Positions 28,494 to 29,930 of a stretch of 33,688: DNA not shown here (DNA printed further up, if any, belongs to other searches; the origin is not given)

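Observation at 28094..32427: Overlapped five-gene operon UbiA prenyltransferase - type III PKS - methyltransferase - FAD oxidoreductase - YceI: candidate pathway for a prenylated phenolic-lipid or quinone-like molecule with its own carrier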

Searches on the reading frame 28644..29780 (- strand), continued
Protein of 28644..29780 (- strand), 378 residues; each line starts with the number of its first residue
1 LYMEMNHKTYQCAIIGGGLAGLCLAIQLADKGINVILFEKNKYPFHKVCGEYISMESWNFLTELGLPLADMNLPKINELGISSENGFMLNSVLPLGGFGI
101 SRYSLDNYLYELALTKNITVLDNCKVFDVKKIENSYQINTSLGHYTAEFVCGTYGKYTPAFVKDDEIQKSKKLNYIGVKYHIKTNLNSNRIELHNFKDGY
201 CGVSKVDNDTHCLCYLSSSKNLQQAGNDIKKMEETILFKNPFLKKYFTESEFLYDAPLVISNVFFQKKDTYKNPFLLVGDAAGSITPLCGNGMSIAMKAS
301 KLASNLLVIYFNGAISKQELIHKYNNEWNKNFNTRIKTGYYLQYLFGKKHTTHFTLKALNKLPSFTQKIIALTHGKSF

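Call 30: get_annotated_region(hit=H4, flank=5000)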
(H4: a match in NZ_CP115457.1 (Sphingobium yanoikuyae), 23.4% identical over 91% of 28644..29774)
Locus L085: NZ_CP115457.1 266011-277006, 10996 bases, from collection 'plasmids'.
description: Sphingobium yanoikuyae strain CC4533 plasmid pKN1, complete sequence
organism: Sphingobium yanoikuyae (NCBI taxid 13690)
taxonomy: Bacteria; Pseudomonadota; Alphaproteobacteria; Sphingomonadales; Sphingomonadaceae; Sphingobium; Sphingobium yanoikuyae
host: -; source: cell culture; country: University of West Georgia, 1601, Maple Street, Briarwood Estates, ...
typing (MOB-suite, as given by PLSDB): non-mobilizable; mating-pair formation MPF_F
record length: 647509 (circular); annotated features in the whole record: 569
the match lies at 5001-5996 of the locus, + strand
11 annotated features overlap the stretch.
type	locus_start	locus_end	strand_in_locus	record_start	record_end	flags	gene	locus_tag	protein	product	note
CDS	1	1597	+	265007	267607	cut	-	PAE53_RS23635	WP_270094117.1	PAS domain-containing protein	-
CDS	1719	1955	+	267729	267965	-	-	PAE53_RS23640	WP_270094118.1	phosphopantetheine-binding protein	-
CDS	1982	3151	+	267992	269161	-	-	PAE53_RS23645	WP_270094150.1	beta-ketoacyl-[acyl-carrier-protein] synthase family protein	GO:0006633 - fatty acid biosynthetic process [Evidence IEA]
CDS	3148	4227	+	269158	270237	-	-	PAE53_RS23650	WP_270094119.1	type III polyketide synthase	-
CDS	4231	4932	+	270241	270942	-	-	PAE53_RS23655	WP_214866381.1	methyltransferase domain-containing protein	-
CDS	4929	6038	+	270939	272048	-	-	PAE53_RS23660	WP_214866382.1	NAD(P)-binding protein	-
CDS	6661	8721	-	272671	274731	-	-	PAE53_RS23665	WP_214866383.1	NAD(+) synthase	GO:0009435 - NAD biosynthetic process [Evidence IEA]; GO:0006807 - nitrogen compound metabolic process [Evidence IEA]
CDS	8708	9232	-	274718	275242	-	-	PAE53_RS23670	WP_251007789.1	nicotinamide-nucleotide amidohydrolase family protein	-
CDS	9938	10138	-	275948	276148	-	-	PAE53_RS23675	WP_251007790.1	hypothetical protein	-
CDS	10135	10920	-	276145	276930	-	-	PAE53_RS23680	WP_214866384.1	SDR family NAD(P)-dependent oxidoreductase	-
CDS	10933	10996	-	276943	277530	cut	-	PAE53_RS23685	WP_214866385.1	DUF4142 domain-containing protein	-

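Call 49: find_homologous_proteins(query=window:28644-29774:-, max_evalue=0.00001)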
Query window:28644-29774:- (376 aa): 8000 proteins with E <= 0.00001 among 8000 candidates; the best 120 are listed.
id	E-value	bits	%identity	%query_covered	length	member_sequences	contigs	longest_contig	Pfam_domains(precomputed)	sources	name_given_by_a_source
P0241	3.1e-251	851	99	100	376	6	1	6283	PF01266.31,PF13450.13,PF00890.31,PF13738.13,PF04820.21,PF01494.26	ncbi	-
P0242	2.6e-210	716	83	100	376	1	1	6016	PF01266.31,PF13450.13,PF00890.31,PF13738.13,PF01494.26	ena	-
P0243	1.5e-207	707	83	100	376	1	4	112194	PF01266.31,PF13450.13,PF00890.31,PF13738.13,PF01494.26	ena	-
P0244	2.6e-207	706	82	100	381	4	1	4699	PF01266.31,PF13450.13,PF00890.31,PF13738.13,PF01494.26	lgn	-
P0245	4.0e-206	702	81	100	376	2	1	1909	PF01266.31,PF13450.13,PF00890.31,PF07992.21,PF13738.13,PF03486.21,PF01494.26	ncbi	-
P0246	1.5e-205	700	81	100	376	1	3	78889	PF01266.31,PF13450.13,PF13738.13,PF01494.26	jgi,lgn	jgi:flavin-dependent dehydrogenase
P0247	1.4e-203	694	80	100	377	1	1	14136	PF01266.31,PF13450.13,PF00890.31,PF13738.13,PF03486.21,PF01494.26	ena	-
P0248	2.8e-203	693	80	100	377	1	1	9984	PF01266.31,PF13450.13,PF00890.31,PF13738.13,PF03486.21,PF01494.26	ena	-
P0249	3.1e-201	686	79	100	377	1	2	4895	PF01266.31,PF13450.13,PF13738.13,PF03486.21,PF01494.26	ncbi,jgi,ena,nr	ncbi:MAG TPA: FAD-dependent monooxygenase [Bacteroidia bacterium]|jgi:flavin-dependent dehydrogenase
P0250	4.8e-201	686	80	100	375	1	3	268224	PF01266.31,PF13450.13,PF13738.13,PF01494.26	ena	-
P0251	3.1e-199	680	79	100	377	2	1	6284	PF01266.31,PF13450.13,PF00890.31,PF13738.13,PF03486.21,PF01494.26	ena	-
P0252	1.3e-198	678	79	100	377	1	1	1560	PF01266.31,PF13450.13,PF00890.31,PF13738.13,PF01494.26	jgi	jgi:flavin-dependent dehydrogenase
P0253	4.9e-198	676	79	100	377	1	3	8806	PF01266.31,PF13450.13,PF00890.31,PF07992.21,PF13738.13,PF03486.21,PF01494.26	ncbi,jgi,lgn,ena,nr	ncbi:MAG TPA: FAD-dependent oxidoreductase [Bacteroidia bacterium]|nr:FAD-dependent oxidoreductase [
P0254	5.1e-198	676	78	100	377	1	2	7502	PF01266.31,PF13450.13,PF00070.34,PF13738.13,PF01494.26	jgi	jgi:flavin-dependent dehydrogenase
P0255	2.1e-197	674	79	100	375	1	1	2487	PF01266.31,PF13450.13,PF07992.21,PF13738.13,PF01494.26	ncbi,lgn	ncbi:MAG: FAD-dependent monooxygenase [Bacteroidia bacterium]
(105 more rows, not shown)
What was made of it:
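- JGI annotates homologues as 'menaquinone-9 beta-reductase' (call 49).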

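Call 59: predict_structure(alignment_id=A2)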
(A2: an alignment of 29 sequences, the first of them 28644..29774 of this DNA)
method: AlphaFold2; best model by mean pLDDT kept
length: 376 residues; sequences in the alignment: 29
mean_pLDDT: 85.3   pTM: 0.87
mean pLDDT of the five models: 85.3, 84.5, 83.4, 82.9, 80.6
residues with pLDDT >= 90: 196; 70-90: 135; 50-70: 33; < 50: 12
segments of 3 or more residues with pLDDT < 50: 42-45, 164-167, 281-284
pLDDT, mean of each block of 10 residues (from residue 1): 79 88 96 83 54 89 92 92 92 86 88 92 89 92 94 70 52 85 92 90 88 90 92 92 94 83 80 78 57 89 97 97 92 81 82 93 85 65
secondary structure, 60 per line:
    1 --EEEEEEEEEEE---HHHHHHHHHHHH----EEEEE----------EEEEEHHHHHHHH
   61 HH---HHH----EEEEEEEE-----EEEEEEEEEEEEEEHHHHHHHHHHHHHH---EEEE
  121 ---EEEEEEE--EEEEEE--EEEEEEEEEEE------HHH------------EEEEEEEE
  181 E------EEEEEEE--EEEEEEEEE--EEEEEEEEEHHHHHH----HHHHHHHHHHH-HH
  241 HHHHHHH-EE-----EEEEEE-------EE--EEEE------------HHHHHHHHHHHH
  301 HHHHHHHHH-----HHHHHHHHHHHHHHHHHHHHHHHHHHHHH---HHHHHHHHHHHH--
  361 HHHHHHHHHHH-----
elements in order: E3-13 H17-28 E33-37 E48-52 H53-62 E73-80 E86-99 H100-113 E117-120 E124-130 E133-138 E141-151 E173-181 E188-194 E197-205 E208-216 H217-222 H227-237 H239-247 E256-261 E273-276 H289-309 H315-343 H347-358 H361-371
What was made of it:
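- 28644..29780 (-): FAD-dependent oxidoreductase (374-378 aa depending on start), of a 'KxCGE ... GYCG ... GDAAG' subfamily. The AF2 model has pLDDT 85 (call 59).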

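Call 63: fold_search(model_id=the predicted structure, library=pdb)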
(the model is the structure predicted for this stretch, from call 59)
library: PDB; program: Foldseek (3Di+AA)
matches with E <= 10: 1987; with E <= 0.001: 1148
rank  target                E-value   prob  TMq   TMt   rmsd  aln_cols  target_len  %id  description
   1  5dbj_D                1.7e-21  1.00  0.81  0.71   4.1       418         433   18  Crystal structure of halogenase PltA (released 2015-10-07)
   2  5dbj_A                2.1e-20  1.00  0.78  0.69   4.4       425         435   18  Crystal structure of halogenase PltA (released 2015-10-07)
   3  3nix_E                2.8e-20  1.00  0.70  0.65   6.9       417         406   18  Crystal structure of flavoprotein/dehydrogenase from Cytophaga hutchinsonii. Northeast Structural Genomics Consortium  (released 2010-06-30)
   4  8zop                  5.0e-20  1.00  0.75  0.70   5.2       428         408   16  Structure of FasV in complex with FAD (released 2025-04-02)
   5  5dbj_C                5.6e-20  1.00  0.74  0.64   7.1       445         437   16  Crystal structure of halogenase PltA (released 2015-10-07)
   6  7fco_B                7.0e-20  1.00  0.75  0.67   4.9       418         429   16  ChlB4 Halogenase (released 2022-03-16)
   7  7fco_A                1.3e-19  1.00  0.75  0.66   5.1       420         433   16  ChlB4 Halogenase (released 2022-03-16)
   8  3nix_C                1.5e-19  1.00  0.76  0.71   4.5       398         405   19  Crystal structure of flavoprotein/dehydrogenase from Cytophaga hutchinsonii. Northeast Structural Genomics Consortium  (released 2010-06-30)
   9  5buk_B                1.7e-19  1.00  0.71  0.64   6.5       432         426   18  Structure of flavin-dependent chlorinase Mpy16 (released 2016-03-09)
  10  5bul                  3.4e-19  1.00  0.71  0.69   5.3       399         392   16  Structure of flavin-dependent brominase Bmp2 triple mutant Y302S F306V A345W (released 2016-03-09)
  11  5bva                  3.6e-19  1.00  0.79  0.75   3.6       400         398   18  Structure of flavin-dependent brominase Bmp2 (released 2016-03-09)
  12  3nix_D                3.6e-19  1.00  0.75  0.71   4.3       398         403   17  Crystal structure of flavoprotein/dehydrogenase from Cytophaga hutchinsonii. Northeast Structural Genomics Consortium  (released 2010-06-30)
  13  8urd_C                4.1e-19  1.00  0.75  0.70   5.1       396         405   16  Bacillus niacini flavin monooxygenase with bound (2,6)DHP (released 2024-09-18)
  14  7on9_D                6.0e-19  1.00  0.75  0.73   4.7       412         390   14  Crystal structure of para-hydroxybenzoate-3-hydroxylase PraI (released 2022-01-26)
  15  8urd_B                7.6e-19  1.00  0.73  0.69   5.2       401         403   17  Bacillus niacini flavin monooxygenase with bound (2,6)DHP (released 2024-09-18)
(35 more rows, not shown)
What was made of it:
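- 28644..29780 (-): Foldseek gives TM 0.7-0.8 to halogenases, PHBH-type hydroxylases, UbiI, PqsL and geranylgeranyl reductase (GGR) 3OZ2 alike (call 63).
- The fold matches hydroxylases equally well (call 63). Hydroxylases and GGR give nearly the same TM-scores (call 63).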
